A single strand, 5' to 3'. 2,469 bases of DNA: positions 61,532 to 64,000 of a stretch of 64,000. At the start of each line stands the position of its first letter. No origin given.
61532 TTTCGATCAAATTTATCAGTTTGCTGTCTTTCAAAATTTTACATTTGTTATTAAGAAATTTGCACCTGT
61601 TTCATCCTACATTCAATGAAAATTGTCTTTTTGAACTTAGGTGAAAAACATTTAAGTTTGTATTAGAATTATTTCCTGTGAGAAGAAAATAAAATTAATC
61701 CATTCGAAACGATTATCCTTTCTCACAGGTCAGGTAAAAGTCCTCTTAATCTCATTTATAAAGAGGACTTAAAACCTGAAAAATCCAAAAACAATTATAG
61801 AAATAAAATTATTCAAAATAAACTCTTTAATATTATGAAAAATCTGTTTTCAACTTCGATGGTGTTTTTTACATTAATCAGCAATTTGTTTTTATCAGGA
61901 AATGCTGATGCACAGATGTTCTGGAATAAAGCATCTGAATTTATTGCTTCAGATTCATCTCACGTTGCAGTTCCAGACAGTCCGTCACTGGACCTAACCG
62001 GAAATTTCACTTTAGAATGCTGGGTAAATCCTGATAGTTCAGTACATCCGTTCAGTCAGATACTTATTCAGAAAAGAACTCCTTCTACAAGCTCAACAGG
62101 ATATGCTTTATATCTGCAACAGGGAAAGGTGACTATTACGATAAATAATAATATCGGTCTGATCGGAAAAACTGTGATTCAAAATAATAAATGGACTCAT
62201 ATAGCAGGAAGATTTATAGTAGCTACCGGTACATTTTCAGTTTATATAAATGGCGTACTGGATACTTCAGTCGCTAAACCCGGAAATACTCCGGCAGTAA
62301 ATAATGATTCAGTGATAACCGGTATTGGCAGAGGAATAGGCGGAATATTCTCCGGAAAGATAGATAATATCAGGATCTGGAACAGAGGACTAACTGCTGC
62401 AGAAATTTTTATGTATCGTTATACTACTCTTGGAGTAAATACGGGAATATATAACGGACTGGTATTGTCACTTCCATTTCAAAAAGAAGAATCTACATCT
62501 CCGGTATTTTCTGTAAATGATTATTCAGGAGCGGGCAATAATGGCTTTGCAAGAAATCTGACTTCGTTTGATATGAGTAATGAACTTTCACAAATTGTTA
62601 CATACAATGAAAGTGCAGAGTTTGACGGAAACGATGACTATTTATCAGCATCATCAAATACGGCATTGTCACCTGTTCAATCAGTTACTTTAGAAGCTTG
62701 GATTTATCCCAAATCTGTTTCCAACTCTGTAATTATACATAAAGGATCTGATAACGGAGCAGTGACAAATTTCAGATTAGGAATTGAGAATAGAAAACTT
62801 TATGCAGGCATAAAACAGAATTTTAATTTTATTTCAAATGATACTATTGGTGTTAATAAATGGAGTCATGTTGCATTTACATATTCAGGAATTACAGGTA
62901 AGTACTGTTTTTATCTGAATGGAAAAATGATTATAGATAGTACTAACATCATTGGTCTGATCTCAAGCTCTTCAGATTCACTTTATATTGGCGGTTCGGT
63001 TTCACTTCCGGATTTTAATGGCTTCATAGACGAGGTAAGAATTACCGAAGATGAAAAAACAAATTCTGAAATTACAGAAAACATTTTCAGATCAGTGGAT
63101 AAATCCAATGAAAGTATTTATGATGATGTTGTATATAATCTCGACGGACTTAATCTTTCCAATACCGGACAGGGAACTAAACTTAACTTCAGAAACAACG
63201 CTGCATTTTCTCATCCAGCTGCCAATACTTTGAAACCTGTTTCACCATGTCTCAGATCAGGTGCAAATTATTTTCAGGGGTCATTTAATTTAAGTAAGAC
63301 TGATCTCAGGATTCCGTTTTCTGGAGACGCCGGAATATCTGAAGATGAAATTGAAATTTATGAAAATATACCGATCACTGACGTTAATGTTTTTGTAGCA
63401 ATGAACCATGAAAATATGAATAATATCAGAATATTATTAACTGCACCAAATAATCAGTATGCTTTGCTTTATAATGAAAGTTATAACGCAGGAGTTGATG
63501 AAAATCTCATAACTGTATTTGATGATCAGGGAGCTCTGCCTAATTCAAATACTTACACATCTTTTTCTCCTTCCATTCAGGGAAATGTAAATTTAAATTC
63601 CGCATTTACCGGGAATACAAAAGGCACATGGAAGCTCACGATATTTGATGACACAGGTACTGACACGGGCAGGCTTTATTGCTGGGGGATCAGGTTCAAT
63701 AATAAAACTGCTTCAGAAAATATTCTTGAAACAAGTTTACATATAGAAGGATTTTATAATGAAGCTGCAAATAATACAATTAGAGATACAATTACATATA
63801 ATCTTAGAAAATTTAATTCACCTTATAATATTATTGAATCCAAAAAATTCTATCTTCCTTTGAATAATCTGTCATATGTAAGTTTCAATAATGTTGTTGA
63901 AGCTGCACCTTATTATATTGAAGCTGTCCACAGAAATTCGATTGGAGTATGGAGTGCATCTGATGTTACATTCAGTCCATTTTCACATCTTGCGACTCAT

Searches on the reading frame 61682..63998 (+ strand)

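Call 31: search_protein_families(library=pfam, proteins=[window:61682-63998:+], max_evalue=0.1)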
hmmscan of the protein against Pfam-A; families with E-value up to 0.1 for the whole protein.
window:61682-63998:+ (772 aa): 3 families
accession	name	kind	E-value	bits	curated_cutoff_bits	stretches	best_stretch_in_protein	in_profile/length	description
PF13385.13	Laminin_G_3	-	2.5e-50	171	27.6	2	92-242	4-150/151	Concanavalin A-like lectin/glucanases superfamily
PF01483.27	P_proprotein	-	5.6e-10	39.6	21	1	566-672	2-86/86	Proprotein convertase P-domain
PF06047.16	Nkap_C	-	0.096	13.2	25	0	540-584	22-62/102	NF-kappa-B-activating protein C-terminal domain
